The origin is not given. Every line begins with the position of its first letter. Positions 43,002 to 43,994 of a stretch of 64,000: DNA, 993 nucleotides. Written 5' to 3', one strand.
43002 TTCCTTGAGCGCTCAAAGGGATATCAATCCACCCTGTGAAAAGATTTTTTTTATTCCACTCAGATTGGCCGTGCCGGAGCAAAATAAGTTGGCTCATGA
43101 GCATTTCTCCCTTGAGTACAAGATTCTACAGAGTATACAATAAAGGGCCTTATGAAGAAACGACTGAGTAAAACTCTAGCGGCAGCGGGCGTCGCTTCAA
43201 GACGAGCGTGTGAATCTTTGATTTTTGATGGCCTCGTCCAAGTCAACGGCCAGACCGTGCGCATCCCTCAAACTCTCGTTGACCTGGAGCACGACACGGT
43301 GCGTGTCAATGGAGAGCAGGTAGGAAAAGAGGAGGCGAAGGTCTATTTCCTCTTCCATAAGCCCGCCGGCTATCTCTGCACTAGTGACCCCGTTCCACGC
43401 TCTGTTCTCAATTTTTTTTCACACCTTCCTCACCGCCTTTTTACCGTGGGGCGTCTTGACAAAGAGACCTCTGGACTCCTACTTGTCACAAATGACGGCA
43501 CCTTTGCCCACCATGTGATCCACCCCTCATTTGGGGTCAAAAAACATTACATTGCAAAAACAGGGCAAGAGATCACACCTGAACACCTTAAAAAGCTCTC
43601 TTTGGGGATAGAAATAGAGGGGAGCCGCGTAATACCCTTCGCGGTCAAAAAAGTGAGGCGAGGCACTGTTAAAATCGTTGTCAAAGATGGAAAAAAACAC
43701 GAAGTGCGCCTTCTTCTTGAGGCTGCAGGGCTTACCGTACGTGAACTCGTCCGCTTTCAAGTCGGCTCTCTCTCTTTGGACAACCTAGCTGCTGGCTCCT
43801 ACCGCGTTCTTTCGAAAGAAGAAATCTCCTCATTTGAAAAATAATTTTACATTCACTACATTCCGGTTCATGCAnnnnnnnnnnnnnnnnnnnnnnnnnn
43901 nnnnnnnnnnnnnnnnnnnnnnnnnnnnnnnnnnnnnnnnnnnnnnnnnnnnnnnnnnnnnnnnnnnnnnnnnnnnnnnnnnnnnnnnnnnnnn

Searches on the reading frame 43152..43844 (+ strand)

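Call 3: search_protein_families(library=pfam, proteins=[window:43152-43844:+], max_evalue=1)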
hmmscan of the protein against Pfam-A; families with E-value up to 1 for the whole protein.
window:43152-43844:+ (230 aa): 5 families
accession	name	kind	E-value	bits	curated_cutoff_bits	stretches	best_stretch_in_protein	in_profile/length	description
PF00849.27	PseudoU_synth_2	-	4.3e-19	69.7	26.8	1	65-191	2-152/152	RNA pseudouridylate synthase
PF01479.30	S4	-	1.5e-11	44.3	22.8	1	4-48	2-46/48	S4 domain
PF11008.14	DUF2846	-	0.069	13.7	34.3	0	46-73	22-49/92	Protein of unknown function (DUF2846)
PF19135.5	DUF5818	-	0.23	11.5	27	0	100-117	2-19/57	Protein of unknown function (DUF5818)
PF09136.16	Glucodextran_B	-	0.27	11.6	27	0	29-57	12-40/83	Glucodextranase, domain B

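Call 4: search_protein_families(library=ncbifam, proteins=[window:43152-43844:+], max_evalue=1)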
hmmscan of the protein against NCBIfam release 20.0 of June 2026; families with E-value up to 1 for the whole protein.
window:43152-43844:+ (230 aa): 9 families
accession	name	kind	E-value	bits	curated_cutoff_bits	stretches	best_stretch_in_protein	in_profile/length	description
NF008097.0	PRK10839.1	equivalog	7e-34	117.5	275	1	4-228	2-230/232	16S rRNA pseudouridine(516) synthase RsuA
TIGR00093.1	TIGR00093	subfamily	6.5e-33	113.8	109.3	1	69-221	1-160/161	pseudouridine synthase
NF007784.0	PRK10475.1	equivalog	1.2e-30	106.5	318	1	3-227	7-231/290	23S rRNA pseudouridine(2604) synthase RluF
NF007976.1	PRK10700.1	equivalog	8.1e-29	100.6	290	1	2-220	2-232/291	23S rRNA pseudouridine(2605) synthase RluB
NF008487.1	PRK11394.1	equivalog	1.1e-11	44.7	284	2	170-218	154-202/206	23S rRNA pseudouridine(2457) synthase RluE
TIGR00005.1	rluA_subfam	subfamily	1.1e-06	28.1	192.7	1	2-143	5-169/298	RluA family pseudouridine synthase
TIGR01621.1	RluA-like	hypoth_equivalog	0.0087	15.3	222.3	1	94-136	42-86/217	TIGR01621 family pseudouridine synthase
NF008321.0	PRK11112.1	equivalog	0.017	14.4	328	1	94-135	45-83/257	tRNA pseudouridine(65) synthase TruC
TIGR00478.1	tly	subfamily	0.048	13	185.8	1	14-48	12-46/228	TlyA family rRNA (cytidine-2'-O)-methyltransferase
